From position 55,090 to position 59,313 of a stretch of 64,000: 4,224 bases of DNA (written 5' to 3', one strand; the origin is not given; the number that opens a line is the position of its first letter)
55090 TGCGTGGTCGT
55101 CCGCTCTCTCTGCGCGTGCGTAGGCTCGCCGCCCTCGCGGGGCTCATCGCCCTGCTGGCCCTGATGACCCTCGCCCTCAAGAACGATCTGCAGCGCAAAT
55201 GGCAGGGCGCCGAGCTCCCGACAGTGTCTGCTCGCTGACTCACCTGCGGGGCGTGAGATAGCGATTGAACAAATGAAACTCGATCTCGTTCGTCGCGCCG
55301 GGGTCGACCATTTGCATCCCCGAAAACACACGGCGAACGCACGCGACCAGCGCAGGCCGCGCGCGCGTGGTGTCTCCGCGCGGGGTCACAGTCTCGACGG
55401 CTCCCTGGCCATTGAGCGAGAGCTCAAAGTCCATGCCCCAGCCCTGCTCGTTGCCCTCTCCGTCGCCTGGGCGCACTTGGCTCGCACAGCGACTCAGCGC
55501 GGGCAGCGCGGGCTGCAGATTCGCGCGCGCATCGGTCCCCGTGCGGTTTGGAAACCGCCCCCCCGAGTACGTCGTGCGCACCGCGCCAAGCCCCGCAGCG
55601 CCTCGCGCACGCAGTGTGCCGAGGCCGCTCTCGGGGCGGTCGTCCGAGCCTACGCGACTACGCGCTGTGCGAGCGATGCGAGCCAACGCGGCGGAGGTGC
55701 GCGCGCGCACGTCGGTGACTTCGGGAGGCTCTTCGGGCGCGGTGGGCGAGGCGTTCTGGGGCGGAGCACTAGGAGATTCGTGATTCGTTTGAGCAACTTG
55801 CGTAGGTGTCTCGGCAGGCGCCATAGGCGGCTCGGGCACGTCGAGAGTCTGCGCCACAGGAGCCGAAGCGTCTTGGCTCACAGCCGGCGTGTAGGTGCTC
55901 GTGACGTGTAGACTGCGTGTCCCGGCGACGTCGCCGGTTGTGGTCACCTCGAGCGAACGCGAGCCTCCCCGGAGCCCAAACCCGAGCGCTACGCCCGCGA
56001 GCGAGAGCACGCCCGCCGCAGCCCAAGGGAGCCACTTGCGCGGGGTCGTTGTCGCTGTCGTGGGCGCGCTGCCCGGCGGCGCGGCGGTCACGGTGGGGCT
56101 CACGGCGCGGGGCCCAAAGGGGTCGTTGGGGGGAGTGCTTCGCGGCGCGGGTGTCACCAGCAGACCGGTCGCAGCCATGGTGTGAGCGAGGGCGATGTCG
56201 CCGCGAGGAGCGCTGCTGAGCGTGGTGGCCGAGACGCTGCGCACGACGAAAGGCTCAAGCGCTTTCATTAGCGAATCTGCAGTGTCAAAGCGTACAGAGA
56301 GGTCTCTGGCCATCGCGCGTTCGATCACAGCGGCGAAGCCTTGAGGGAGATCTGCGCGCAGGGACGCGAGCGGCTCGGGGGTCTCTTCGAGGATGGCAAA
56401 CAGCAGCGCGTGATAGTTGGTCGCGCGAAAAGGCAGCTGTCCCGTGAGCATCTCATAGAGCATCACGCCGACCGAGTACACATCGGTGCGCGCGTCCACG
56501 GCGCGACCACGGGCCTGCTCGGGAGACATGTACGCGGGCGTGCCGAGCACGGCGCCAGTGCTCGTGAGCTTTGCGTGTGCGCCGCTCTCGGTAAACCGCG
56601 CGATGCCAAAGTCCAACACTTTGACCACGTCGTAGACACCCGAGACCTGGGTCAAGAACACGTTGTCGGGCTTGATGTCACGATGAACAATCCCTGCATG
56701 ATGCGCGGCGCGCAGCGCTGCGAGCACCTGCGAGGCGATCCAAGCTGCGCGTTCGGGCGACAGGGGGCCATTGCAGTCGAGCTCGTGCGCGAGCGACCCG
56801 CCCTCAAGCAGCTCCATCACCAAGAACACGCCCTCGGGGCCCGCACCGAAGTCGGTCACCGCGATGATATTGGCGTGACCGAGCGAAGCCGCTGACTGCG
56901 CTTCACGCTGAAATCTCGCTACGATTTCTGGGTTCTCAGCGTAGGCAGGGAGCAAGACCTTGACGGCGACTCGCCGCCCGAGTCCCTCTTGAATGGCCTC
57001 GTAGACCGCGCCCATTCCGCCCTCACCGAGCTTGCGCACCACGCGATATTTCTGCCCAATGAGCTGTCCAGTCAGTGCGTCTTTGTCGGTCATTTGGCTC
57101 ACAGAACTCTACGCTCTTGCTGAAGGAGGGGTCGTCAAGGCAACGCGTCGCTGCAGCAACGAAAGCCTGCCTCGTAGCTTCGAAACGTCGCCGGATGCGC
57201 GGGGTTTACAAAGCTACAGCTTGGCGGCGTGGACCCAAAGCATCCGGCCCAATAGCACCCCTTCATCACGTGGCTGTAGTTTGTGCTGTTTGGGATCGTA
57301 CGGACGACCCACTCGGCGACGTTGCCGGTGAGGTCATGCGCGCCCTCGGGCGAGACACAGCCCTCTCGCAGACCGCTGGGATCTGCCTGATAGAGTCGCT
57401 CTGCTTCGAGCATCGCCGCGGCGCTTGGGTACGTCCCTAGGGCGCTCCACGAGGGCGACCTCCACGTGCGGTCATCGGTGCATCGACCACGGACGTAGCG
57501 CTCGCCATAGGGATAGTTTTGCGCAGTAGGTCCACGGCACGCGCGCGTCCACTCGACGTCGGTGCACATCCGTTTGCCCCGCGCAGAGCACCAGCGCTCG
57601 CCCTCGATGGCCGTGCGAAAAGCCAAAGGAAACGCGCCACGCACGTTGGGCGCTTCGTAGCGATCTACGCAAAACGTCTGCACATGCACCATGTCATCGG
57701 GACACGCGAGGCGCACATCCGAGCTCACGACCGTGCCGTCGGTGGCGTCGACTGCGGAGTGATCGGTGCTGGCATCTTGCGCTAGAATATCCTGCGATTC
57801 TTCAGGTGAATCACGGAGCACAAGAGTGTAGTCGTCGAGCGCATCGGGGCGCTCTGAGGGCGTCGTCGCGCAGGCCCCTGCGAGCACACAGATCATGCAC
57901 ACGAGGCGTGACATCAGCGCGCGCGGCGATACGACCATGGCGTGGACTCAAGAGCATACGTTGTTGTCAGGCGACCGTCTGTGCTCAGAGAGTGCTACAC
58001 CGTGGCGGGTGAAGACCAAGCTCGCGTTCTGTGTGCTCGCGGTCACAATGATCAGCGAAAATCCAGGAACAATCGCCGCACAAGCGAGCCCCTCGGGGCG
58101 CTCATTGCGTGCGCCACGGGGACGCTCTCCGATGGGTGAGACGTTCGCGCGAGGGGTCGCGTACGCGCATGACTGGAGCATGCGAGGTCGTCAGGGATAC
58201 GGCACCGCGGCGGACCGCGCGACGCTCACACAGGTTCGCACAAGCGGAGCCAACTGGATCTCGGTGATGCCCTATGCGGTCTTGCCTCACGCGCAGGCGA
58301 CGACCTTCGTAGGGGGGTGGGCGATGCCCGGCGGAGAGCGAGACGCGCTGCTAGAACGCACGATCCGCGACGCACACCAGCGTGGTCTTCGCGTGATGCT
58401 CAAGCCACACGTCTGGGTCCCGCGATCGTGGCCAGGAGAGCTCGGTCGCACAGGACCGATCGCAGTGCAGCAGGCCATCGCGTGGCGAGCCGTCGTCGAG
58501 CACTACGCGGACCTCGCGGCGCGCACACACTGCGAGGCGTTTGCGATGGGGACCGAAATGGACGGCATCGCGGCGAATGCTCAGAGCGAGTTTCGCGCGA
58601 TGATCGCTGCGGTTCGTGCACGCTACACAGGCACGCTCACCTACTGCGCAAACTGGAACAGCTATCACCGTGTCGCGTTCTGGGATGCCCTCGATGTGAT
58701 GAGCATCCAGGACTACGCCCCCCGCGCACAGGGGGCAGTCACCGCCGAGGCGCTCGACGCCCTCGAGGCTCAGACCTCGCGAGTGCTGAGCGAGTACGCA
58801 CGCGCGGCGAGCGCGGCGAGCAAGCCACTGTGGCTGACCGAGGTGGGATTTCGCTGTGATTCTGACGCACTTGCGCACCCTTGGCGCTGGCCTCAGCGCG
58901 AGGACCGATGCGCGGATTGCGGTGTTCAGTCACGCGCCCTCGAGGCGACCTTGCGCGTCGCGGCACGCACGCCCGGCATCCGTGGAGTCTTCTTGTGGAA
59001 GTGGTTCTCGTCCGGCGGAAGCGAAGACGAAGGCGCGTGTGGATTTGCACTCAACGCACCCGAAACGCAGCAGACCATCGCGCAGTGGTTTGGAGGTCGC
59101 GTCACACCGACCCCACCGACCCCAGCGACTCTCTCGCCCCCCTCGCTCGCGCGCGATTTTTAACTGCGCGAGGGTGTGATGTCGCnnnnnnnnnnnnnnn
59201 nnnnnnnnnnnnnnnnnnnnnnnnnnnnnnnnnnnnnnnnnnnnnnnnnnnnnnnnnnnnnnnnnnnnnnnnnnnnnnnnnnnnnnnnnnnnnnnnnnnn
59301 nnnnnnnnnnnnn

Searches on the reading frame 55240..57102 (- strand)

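Call 8: search_protein_families(library=pfam, proteins=[window:55240-57102:-])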
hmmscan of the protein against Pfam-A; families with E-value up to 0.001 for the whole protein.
window:55240-57102:- (620 aa): 3 families
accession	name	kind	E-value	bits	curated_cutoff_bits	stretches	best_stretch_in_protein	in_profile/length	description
PF00069.31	Pkinase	-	4.6e-50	170.9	31.7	1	19-240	1-212/263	Protein kinase domain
PF07714.23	PK_Tyr_Ser-Thr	-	2.2e-30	106.3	23.1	1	21-240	3-220/258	Protein tyrosine and serine/threonine kinase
PF01636.29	APH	-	0.00028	21.1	23.2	0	119-158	147-193/239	Phosphotransferase enzyme family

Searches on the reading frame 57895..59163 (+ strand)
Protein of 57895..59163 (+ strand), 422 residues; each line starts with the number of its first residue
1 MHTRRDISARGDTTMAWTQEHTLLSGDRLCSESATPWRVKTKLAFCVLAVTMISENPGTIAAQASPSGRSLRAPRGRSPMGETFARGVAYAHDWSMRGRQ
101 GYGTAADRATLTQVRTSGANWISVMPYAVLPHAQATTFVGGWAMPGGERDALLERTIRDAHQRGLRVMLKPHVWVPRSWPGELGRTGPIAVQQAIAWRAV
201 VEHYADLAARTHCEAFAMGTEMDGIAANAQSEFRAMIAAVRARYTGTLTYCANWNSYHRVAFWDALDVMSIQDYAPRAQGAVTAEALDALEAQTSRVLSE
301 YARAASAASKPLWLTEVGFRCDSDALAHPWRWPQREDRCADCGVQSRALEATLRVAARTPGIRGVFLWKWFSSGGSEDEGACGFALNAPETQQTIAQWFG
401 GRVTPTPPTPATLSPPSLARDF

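Call 31: search_protein_families(library=pfam, max_evalue=0.01, proteins=[window:57895-59163:+])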
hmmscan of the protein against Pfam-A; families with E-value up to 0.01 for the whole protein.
window:57895-59163:+ (422 aa): 2 families
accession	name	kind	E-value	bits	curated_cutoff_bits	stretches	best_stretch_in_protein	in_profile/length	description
PF22612.2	GH113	-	2e-37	129.5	27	1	98-373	7-271/289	Glycoside Hydrolase Family 113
PF13547.12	GTA_TIM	-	0.00019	21.3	27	1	197-262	3-79/299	GTA TIM-barrel-like domain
